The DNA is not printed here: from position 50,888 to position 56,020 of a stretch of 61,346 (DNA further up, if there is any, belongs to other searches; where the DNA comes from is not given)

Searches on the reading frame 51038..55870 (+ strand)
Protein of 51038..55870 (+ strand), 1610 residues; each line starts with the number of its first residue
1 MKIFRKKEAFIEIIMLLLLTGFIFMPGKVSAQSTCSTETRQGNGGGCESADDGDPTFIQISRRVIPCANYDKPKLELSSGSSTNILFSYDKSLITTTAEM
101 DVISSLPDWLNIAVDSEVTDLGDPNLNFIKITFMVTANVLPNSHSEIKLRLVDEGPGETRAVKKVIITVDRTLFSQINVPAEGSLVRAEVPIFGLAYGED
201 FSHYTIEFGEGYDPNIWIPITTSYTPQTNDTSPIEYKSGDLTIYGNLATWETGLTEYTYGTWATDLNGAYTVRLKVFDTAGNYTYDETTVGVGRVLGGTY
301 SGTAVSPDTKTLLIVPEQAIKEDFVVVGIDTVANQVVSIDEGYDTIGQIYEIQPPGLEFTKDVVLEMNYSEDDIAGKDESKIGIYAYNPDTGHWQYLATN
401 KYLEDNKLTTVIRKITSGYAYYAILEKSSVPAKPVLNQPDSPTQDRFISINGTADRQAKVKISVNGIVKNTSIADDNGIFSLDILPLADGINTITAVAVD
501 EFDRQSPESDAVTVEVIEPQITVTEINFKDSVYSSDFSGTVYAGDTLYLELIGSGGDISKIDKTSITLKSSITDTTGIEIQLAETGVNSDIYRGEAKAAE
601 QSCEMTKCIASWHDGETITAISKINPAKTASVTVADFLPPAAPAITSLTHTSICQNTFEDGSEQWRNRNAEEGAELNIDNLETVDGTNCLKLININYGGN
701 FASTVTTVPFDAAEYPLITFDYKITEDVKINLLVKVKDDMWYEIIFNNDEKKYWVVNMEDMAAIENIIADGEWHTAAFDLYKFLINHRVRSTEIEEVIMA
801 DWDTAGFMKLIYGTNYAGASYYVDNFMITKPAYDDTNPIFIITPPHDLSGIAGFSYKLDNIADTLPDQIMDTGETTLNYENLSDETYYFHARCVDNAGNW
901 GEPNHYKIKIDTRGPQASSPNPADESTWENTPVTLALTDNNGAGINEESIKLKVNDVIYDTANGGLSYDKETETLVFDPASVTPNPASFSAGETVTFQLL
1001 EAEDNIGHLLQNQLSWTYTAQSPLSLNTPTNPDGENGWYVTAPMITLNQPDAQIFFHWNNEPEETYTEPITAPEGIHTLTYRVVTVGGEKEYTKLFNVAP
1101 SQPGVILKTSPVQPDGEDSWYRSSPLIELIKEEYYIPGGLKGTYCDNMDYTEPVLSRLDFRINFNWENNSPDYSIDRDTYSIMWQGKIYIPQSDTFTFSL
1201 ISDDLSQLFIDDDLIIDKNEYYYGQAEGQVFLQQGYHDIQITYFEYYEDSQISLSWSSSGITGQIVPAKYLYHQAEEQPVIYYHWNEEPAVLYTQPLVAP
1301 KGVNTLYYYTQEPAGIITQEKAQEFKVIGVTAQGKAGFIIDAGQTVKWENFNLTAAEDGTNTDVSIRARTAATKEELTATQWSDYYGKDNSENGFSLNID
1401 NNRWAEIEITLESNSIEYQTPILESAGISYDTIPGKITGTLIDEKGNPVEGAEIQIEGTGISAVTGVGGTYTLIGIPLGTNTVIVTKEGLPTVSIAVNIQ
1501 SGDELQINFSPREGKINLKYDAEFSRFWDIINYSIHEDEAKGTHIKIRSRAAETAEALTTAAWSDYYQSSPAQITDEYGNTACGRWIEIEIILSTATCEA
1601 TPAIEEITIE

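Call 8: find_encoding_contigs(protein=window:51038-55870:+, flank=10000, max_places=6)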
Protein window:51038-55870:+ (1610 aa): no gene with exactly this product is on record in the collection.

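Call 9: search_protein_families(library=pfam, proteins=[window:51038-55870:+], max_evalue=0.01)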
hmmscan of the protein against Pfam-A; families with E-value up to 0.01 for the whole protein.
window:51038-55870:+ (1610 aa): 8 families
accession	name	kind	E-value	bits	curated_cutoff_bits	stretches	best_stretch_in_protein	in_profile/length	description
PF07691.17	PA14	-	1.3e-15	57.9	24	1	1139-1267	4-144/147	PA14 domain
PF13715.12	CarbopepD_reg_2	-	3e-11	43.6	32.2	1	1437-1518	1-83/88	CarboxypepD_reg-like domain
PF13620.12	CarboxypepD_reg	-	3.2e-11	43.8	32.3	1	1437-1509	2-79/82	Carboxypeptidase regulatory-like domain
PF19077.6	Big_13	-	3.8e-05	24.5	27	0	869-912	58-102/102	Bacterial Ig-like domain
PF12245.14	Big_3_2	-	0.0002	22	23.3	0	264-284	91-111/122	Bacterial Ig-like domain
PF00791.26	ZU5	-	0.00028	21.5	21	1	301-370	9-81/97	ZU5 domain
PF17936.7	Big_6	-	0.00028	21.5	27.6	1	449-511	16-79/83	Bacterial Ig domain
PF07495.19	Y_Y_Y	-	0.0073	16.6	26.6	0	854-909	10-61/65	Y_Y_Y domain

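Call 14: find_related_loci(query=window:51038-55870:+, collection=genome_contigs, flank=10000)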
Query window:51038-55870:+ (1610 aa) in genome_contigs; peptide patterns used: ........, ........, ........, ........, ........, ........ (x = any residue, [..] = any of these).
46 stretches matched a pattern, but none encodes a relative of the query by tblastn (E <= 1e-3).

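Call 15: find_homologous_proteins(query=window:51038-55870:+, max_evalue=0.00001)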
Query window:51038-55870:+ (1610 aa): 29 proteins with E <= 0.00001 among 8000 candidates.
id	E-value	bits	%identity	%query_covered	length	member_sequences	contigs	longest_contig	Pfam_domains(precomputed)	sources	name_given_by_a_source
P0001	0.0e+0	1149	51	64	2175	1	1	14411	PF07495.20,PF00754.32,PF22633.4,PF21582.4,PF09136.17,PF19077.7,PF17936.8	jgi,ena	-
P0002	0.0e+0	1143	51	64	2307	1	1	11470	PF00754.32,PF22633.4,PF21582.4,PF19077.7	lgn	-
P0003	0.0e+0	1049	48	64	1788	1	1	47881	PF07495.20,PF09136.17,PF19077.7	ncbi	ncbi:MAG: hypothetical protein V1933_03390 [Candidatus Omnitrophota bacterium]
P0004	1.6e-262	893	48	54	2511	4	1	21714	PF22352.3,PF21582.4,PF09136.17,PF19077.7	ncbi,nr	ncbi:MAG: hypothetical protein KAQ99_09160, partial [Candidatus Aureabacteria bacterium]|nr:hypothet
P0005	7.1e-214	731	43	53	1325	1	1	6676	PF03425.20,PF21582.4,PF19077.7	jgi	jgi:hypothetical protein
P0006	1.9e-107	379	40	17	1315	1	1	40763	PF11617.14,PF03425.20,PF21582.4,PF00791.27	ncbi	-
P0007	2.3e-99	352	52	11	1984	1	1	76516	PF05593.20,PF03425.20,PF25023.2,PF21582.4,PF20148.5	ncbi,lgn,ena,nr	ncbi:MAG TPA: hypothetical protein ENK04_15045 [Gammaproteobacteria bacterium]|nr:hypothetical prote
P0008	2.4e-99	352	39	17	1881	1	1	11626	PF05593.20,PF25023.2,PF21582.4,PF20148.5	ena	-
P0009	1.0e-96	343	39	16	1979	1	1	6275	PF01839.30,PF22352.3,PF11617.14,PF13517.13,PF21582.4,PF18911.7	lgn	-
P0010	5.3e-96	341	39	17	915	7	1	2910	PF03425.20,PF21582.4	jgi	-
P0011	5.5e-96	341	36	18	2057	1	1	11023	PF05593.20,PF03425.20,PF25023.2,PF21582.4,PF20148.5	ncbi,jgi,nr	ncbi:MAG: hypothetical protein JRD93_06080 [Deltaproteobacteria bacterium]|nr:hypothetical protein [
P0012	4.4e-94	334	39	17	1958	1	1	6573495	PF05593.20,PF03425.20,PF25023.2,PF21582.4,PF20148.5,PF23414.2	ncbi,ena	-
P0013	5.3e-92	327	39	17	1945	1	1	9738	PF05593.20,PF25023.2,PF21582.4,PF20148.5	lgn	-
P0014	6.2e-92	327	39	17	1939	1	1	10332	PF05593.20,PF25023.2,PF21582.4,PF20148.5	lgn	-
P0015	9.9e-90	320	40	16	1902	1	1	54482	PF05593.20,PF03425.20,PF25023.2,PF21582.4,PF20148.5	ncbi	-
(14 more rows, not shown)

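Call 16: find_encoding_contigs(protein=P0001, flank=6000, max_places=3)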
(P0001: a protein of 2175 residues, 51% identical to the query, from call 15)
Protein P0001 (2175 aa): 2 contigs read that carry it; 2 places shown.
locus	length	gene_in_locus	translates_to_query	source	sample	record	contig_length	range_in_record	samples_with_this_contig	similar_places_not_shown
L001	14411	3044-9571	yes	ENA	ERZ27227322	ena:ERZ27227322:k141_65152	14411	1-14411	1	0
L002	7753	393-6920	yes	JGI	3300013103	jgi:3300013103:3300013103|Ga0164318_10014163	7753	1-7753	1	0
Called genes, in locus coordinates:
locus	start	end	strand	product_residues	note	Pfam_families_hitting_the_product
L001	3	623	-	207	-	?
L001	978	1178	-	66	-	PF00313:CSD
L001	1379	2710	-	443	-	PF01609:DDE_Tnp_1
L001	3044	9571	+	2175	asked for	PF07495:Y_Y_Y (faint), PF19077:Big_13 (faint), PF17936:Big_6 (faint), PF21582:CBM30, PF00754:F5_F8_type_C, PF22633:F5_F8_type_C_2, PF00754:F5_F8_type_C, PF22633:F5_F8_type_C_2, +1 more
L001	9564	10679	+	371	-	PF13570:Beta-prop_ACSF4 (faint), PF18975:DUF5711 (faint), PF23381:Beta-prop_IFT122_1st, PF25293:Beta-prop_EMC1_N (faint), PF07676:PD40 (faint), PF13360:PQQ_2 (weak)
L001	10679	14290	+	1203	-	-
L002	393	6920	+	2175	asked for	PF07495:Y_Y_Y (faint), PF19077:Big_13 (faint), PF17936:Big_6 (faint), PF21582:CBM30, PF00754:F5_F8_type_C, PF22633:F5_F8_type_C_2, PF00754:F5_F8_type_C, PF22633:F5_F8_type_C_2, +1 more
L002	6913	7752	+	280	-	?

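Call 17: find_encoding_contigs(protein=P0003, flank=6000, max_places=3)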
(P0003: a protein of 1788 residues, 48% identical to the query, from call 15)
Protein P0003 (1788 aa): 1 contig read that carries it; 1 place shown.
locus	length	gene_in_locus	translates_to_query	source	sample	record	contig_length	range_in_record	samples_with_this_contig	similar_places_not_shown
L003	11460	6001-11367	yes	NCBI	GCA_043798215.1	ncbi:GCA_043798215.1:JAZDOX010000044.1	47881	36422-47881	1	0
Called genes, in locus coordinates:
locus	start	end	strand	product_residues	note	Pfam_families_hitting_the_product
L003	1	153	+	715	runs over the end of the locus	PF02092:tRNA_synt_2f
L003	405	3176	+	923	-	PF01326:PPDK_N, PF00391:PEP-utilizers, PF02896:PEP-utilizers_C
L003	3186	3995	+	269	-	PF00140:Sigma70_r1_2, PF04542:Sigma70_r2, PF04539:Sigma70_r3, PF04545:Sigma70_r4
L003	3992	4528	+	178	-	PF00156:Pribosyltran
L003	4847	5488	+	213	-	PF02811:PHP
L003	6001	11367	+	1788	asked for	PF07495:Y_Y_Y (faint), PF19077:Big_13 (faint), PF09136:Glucodextran_B (faint)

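Call 18: find_encoding_contigs(protein=P0002, flank=6000, max_places=3)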
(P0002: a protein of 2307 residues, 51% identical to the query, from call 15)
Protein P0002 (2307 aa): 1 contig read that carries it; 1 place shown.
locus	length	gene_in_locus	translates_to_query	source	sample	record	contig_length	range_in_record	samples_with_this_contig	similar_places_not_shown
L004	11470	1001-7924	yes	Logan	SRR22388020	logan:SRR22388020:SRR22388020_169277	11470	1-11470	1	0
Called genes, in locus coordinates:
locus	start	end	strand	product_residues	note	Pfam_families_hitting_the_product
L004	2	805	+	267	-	?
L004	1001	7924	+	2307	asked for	PF19077:Big_13 (faint), PF21582:CBM30, PF00754:F5_F8_type_C, PF22633:F5_F8_type_C_2, PF00754:F5_F8_type_C, PF22633:F5_F8_type_C_2, PF00754:F5_F8_type_C, PF22633:F5_F8_type_C_2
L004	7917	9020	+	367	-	PF18975:DUF5711 (faint), PF23381:Beta-prop_IFT122_1st (faint)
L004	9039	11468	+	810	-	?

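Call 24: find_encoding_contigs(protein=P0004, flank=3000, max_places=3)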
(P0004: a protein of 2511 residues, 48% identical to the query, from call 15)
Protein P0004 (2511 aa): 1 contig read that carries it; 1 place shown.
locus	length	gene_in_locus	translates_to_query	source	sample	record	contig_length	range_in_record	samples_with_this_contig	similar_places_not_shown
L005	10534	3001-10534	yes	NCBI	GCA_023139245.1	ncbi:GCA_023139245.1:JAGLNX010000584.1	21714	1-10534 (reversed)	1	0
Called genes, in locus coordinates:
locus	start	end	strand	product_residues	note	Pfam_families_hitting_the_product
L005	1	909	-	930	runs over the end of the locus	PF04313:HSDR_N, PF00270:DEAD, PF04851:ResIII, PF18766:SWI2_SNF2, PF00271:Helicase_C (weak), PF08463:EcoEI_R_C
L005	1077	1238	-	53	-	-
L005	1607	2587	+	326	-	-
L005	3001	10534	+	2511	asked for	PF09136:Glucodextran_B (faint), PF22352:K319L-like_PKD (faint), PF21582:CBM30 (weak), PF19077:Big_13 (weak)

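Call 25: find_encoding_contigs(protein=P0005, flank=3000, max_places=3)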
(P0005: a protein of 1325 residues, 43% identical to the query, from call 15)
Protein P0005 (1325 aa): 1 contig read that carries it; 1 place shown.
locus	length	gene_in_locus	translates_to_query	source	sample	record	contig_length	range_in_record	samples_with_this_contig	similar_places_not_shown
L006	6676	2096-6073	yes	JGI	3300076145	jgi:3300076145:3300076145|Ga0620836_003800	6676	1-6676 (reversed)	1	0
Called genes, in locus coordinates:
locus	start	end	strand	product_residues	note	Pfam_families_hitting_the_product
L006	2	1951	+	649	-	?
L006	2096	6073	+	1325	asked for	PF19077:Big_13 (faint), PF03425:CBM_11 (faint), PF21582:CBM30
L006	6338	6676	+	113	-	?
